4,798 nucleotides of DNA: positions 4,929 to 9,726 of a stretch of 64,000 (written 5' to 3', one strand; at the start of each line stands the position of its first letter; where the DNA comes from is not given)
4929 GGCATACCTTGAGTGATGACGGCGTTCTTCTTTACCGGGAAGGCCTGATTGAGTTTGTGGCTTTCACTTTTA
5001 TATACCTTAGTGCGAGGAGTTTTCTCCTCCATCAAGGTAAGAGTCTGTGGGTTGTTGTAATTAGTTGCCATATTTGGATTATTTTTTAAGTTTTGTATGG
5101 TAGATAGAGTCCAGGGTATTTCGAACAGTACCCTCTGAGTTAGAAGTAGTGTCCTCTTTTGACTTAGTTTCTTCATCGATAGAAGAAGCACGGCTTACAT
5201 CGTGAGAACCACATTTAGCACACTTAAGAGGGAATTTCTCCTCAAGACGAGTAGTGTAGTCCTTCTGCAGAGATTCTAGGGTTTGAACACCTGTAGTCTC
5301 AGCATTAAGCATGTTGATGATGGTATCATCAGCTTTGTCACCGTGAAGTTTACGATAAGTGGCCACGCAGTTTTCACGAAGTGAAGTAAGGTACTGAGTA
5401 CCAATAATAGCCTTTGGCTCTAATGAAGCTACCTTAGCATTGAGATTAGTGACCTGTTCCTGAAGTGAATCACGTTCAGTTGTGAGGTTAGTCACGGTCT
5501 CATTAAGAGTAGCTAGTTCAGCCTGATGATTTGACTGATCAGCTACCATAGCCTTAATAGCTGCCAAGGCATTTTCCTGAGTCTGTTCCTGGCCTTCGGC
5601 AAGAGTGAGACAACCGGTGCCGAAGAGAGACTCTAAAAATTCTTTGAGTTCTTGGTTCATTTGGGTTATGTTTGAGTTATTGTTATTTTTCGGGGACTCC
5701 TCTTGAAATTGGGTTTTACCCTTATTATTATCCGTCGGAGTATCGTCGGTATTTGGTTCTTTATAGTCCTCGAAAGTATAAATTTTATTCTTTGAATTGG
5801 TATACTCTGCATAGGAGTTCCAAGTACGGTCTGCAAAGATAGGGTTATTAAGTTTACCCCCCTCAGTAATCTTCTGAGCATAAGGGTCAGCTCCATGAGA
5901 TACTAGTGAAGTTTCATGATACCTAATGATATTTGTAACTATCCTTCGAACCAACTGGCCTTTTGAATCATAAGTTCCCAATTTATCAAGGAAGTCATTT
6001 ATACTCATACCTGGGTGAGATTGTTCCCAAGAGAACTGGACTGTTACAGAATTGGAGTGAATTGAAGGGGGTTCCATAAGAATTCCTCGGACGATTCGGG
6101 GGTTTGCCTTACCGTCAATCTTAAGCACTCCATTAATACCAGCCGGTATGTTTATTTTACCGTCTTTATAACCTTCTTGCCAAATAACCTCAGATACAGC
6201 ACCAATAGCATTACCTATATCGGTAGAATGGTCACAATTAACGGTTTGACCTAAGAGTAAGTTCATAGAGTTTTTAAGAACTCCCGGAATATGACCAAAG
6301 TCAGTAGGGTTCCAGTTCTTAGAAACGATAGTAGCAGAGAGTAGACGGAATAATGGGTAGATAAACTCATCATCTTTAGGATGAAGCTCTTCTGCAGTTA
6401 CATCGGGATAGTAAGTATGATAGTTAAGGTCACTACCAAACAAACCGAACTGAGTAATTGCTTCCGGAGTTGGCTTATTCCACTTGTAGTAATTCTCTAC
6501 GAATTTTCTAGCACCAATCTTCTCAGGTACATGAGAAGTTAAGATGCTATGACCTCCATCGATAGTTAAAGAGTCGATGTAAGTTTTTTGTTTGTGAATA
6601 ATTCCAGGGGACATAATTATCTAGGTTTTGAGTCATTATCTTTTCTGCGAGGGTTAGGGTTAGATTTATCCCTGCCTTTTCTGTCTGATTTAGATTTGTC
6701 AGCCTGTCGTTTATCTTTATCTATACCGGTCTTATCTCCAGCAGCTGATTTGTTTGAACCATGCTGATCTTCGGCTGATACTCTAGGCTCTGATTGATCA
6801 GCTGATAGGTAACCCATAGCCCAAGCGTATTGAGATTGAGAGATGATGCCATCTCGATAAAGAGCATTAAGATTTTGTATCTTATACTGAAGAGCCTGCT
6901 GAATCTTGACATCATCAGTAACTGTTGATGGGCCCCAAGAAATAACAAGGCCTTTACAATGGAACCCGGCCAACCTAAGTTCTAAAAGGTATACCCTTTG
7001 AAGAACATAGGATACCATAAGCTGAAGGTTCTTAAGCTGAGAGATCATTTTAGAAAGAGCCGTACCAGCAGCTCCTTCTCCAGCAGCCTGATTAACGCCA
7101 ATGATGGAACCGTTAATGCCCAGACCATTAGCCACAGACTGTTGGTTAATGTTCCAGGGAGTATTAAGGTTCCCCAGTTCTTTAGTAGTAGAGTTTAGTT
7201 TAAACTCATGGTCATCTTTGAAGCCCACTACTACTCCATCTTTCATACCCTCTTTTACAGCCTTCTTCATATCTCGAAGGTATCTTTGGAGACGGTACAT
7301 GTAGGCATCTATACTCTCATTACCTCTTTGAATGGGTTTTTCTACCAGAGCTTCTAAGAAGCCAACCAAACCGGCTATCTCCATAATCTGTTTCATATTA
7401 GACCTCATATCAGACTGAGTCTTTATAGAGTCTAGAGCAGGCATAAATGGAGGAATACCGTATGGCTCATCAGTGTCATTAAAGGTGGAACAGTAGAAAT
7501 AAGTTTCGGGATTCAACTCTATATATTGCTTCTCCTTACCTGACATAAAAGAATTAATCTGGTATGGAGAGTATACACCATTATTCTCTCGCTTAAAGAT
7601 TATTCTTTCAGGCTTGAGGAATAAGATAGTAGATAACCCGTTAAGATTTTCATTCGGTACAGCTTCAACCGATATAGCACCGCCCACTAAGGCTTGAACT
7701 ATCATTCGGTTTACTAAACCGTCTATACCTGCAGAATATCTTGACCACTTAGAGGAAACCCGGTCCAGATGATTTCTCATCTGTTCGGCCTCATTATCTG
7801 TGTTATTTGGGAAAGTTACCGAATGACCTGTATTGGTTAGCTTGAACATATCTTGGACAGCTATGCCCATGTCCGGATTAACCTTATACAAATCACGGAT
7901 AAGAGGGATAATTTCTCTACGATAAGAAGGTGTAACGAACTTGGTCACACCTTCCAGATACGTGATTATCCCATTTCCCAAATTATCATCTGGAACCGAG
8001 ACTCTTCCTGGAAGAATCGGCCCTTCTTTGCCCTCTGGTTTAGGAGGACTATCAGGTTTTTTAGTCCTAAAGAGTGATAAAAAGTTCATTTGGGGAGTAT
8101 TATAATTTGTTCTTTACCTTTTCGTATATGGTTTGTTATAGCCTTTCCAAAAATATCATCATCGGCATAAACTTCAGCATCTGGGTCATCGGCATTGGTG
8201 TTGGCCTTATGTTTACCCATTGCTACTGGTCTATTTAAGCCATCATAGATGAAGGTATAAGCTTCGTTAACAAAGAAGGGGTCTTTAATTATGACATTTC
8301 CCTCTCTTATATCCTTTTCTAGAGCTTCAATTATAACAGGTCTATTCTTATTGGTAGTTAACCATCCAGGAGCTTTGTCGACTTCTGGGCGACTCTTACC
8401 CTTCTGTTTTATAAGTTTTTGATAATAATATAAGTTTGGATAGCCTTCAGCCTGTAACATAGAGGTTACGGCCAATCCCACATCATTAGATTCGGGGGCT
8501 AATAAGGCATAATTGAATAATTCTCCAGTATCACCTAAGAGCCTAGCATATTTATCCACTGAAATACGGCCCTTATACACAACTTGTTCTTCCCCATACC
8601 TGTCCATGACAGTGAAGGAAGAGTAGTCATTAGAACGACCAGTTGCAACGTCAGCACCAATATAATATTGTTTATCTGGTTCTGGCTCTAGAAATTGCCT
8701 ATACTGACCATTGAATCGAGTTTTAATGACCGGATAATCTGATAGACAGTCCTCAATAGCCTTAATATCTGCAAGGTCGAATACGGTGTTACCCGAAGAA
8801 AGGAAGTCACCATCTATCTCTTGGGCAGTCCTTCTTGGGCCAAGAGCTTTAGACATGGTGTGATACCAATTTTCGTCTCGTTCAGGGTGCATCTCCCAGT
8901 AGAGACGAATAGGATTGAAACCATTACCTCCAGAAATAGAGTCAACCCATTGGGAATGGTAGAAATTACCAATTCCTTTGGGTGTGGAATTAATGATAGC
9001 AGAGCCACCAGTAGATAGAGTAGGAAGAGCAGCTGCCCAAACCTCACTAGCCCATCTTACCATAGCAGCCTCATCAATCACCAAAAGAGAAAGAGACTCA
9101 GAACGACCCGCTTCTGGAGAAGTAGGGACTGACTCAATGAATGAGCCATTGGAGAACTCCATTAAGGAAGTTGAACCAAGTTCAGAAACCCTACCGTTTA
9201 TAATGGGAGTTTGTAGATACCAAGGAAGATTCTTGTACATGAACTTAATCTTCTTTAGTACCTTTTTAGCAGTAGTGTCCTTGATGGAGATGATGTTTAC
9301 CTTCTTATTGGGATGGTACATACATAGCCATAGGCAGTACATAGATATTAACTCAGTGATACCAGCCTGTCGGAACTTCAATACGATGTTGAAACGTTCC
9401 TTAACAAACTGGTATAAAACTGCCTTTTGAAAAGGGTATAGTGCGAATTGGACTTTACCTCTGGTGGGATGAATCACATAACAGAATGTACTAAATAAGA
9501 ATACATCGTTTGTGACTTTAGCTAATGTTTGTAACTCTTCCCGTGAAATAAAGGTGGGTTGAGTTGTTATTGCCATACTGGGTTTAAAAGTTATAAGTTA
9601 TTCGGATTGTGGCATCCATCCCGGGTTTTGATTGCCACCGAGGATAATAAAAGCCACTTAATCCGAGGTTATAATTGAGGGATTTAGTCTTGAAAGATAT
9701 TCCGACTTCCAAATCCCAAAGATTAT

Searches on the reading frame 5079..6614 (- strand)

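Call 8: search_protein_families(library=pfam, proteins=[window:5079-6614:-], max_evalue=0.001)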
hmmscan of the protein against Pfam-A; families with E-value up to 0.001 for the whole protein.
window:5079-6614:- (511 aa): 2 families
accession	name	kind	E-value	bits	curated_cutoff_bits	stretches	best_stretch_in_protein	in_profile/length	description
PF04899.17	MbeD_MobD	-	0.00066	20.2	21.6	0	341-391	21-68/70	MbeD/MobD like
PF20667.3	Sec10_N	-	0.00099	19.6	27.4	0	328-398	5-75/118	Exocyst complex component Sec10, N-terminal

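Call 9: search_protein_families(library=phrogs, proteins=[window:5079-6614:-], max_evalue=0.00001)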
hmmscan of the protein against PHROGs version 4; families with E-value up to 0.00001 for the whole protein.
window:5079-6614:- (511 aa): 2 families
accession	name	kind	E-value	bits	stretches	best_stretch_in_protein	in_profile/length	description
phrog_8158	-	head and packaging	1.1e-37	131.1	2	76-251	53-215/408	head maturation protease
phrog_8730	-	unknown function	1.7e-10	42.5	1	358-490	50-178/191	-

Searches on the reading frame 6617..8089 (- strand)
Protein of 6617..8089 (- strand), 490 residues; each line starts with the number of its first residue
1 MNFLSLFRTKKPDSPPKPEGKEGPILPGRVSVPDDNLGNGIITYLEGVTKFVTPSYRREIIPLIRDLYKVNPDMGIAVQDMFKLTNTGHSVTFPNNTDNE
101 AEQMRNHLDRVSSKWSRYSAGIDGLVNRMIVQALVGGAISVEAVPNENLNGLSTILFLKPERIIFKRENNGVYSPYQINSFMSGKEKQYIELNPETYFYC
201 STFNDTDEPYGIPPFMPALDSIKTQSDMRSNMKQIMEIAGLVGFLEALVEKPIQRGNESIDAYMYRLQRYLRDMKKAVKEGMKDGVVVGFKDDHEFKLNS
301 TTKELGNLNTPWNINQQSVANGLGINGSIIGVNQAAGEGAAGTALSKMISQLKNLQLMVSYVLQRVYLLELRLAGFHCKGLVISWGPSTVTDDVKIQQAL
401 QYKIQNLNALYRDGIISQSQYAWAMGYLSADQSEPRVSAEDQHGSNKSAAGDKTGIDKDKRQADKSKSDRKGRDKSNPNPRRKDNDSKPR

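Call 8: search_protein_families(library=pfam, proteins=[window:6617-8089:-], max_evalue=0.001)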
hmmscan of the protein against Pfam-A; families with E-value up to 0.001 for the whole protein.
window:6617-8089:- (490 aa): 0 families

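Call 9: search_protein_families(library=phrogs, proteins=[window:6617-8089:-], max_evalue=0.00001)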
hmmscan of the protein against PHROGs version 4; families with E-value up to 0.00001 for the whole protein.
window:6617-8089:- (490 aa): 2 families
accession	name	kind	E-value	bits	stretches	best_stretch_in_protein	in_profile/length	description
phrog_3753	-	head and packaging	5.3e-73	247.5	1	35-482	32-480/503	portal protein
phrog_2739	-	head and packaging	6.9e-06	26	0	173-427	204-437/501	portal protein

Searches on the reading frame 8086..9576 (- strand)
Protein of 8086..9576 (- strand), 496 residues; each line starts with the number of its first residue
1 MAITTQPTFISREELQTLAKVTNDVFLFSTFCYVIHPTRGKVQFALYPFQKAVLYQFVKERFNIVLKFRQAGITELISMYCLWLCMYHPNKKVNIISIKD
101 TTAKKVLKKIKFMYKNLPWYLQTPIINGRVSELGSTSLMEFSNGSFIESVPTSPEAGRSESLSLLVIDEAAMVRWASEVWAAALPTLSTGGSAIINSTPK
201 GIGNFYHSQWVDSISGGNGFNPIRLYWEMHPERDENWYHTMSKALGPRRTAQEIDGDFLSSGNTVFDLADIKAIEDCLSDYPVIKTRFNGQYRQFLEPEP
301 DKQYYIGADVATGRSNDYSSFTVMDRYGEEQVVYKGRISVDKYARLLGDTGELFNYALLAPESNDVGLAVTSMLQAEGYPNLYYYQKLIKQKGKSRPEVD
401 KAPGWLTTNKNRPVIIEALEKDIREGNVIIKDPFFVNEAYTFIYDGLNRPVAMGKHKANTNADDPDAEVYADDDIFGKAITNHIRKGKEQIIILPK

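Call 8: search_protein_families(library=pfam, proteins=[window:8086-9576:-], max_evalue=0.001)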
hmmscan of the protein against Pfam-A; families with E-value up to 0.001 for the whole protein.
window:8086-9576:- (496 aa): 0 families

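Call 9: search_protein_families(library=phrogs, proteins=[window:8086-9576:-], max_evalue=0.00001)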
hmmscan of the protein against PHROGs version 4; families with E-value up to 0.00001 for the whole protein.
window:8086-9576:- (496 aa): 9 families
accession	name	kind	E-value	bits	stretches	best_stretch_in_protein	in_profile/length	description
phrog_2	-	head and packaging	1.8e-38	133.9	1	40-454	261-576/807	terminase large subunit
phrog_5989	-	head and packaging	1.1e-26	94.8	1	11-246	107-322/347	terminase large subunit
phrog_36964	-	head and packaging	7.1e-20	71.6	1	76-325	437-694/890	terminase large subunit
phrog_38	-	head and packaging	6.1e-15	55.9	1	28-121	273-370/760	terminase large subunit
phrog_38407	-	unknown function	1e-14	55.3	1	298-446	176-323/370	-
phrog_24361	-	head and packaging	2e-11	44.9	1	335-446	5-113/162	terminase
phrog_26724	-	unknown function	6.5e-11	43.1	1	31-202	19-186/192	-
phrog_9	-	head and packaging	7.2e-08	32.7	1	31-189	191-347/812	terminase large subunit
phrog_7579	-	head and packaging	7e-06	26.4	0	62-207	19-156/239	terminase large subunit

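Call 10: search_dna_similar(query=window:8086-9576:-, collection=phages, mode=protein, max_rows=15)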
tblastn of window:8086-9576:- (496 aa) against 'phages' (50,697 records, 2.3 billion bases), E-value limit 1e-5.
Records with a match: 2808; places in all: 2851; records where one place covers at least 80% of the query: 1619.
Best place of each record, by identity: 60-80% 3; <60% 2805.
By first word of the organism name: Escherichia 739; Synechococcus 378; Klebsiella 330; Salmonella 202; Vibrio 137; Shigella 95; Stx2a-converting 83; Aeromonas 81; Acinetobacter 71; Cyanophage 61; and 76 more.
By host as written in the record: - 568; Escherichia coli 278; Klebsiella pneumoniae 114; Synechococcus 107; Escherichia coli O157:H7 43; Synechococcus sp. 38; Salmonella enterica 29; Synechococcus sp. WH7803 28; and 648 more.
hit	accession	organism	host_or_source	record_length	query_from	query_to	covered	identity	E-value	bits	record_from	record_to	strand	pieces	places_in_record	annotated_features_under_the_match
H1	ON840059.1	Caudoviricetes sp.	Rattus norvegicus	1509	3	496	100%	79.4%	0e+0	827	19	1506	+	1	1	large terminase protein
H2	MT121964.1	Phage DP SC_6_H4_2017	bacteria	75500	10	496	98%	71.0%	0e+0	726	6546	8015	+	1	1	none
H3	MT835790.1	Bacteriophage sp.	human fecal samples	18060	10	485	96%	71.8%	9e-135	738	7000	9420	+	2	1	record has no annotation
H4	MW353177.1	Flavobacterium phage vB_FspM_immuto_13-6C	Flavobacterium sp. LMO8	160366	16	444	86%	37.9%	4e-86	295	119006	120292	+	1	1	terminase large subunit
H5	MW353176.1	Flavobacterium phage vB_FspM_immuto_3-5A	Flavobacterium sp. LMO8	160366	16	444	86%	37.9%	8e-86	294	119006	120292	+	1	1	terminase large subunit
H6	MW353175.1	Flavobacterium phage vB_FspM_immuto_2-6A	Flavobacterium sp. LMO8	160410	16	444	86%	37.9%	8e-86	294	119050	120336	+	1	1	terminase large subunit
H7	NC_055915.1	Flavobacterium phage vB_FspM_immuto_2-6A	Flavobacterium sp. LMO8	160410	16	444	86%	37.9%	8e-86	294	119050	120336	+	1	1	terminase large subunit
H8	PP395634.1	Microcystis phage Mel-JY01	Microcystis elabens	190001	25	445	85%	38.4%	3e-84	290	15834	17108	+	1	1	large terminase protein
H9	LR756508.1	uncultured phage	metagenomic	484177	23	453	87%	34.1%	7e-77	268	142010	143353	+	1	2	record has no annotation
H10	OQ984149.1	Phage C48C1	-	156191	13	456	90%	30.6%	6e-49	187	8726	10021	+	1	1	terminase large subunit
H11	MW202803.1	Caudoviricetes sp.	Manatee Spring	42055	10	442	87%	31.3%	2e-54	203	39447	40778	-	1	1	terminase large subunit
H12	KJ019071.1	Synechococcus phage ACG-2014g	-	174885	11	453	89%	29.5%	8e-42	166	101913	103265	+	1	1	terminase large subunit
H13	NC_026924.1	Synechococcus phage ACG-2014g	-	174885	11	453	89%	29.5%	8e-42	166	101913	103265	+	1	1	terminase large subunit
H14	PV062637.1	Nitratidesulfovibrio phage SRB7757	Nitratidesulfovibrio vulgaris ATCC7757 ...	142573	11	456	89%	29.6%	1e-17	177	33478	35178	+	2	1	record has no annotation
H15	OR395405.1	Desulfovibrio phage 7757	Desulfovibrio vulgaris ATCC 7757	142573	11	456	89%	29.6%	1e-17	177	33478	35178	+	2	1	record has no annotation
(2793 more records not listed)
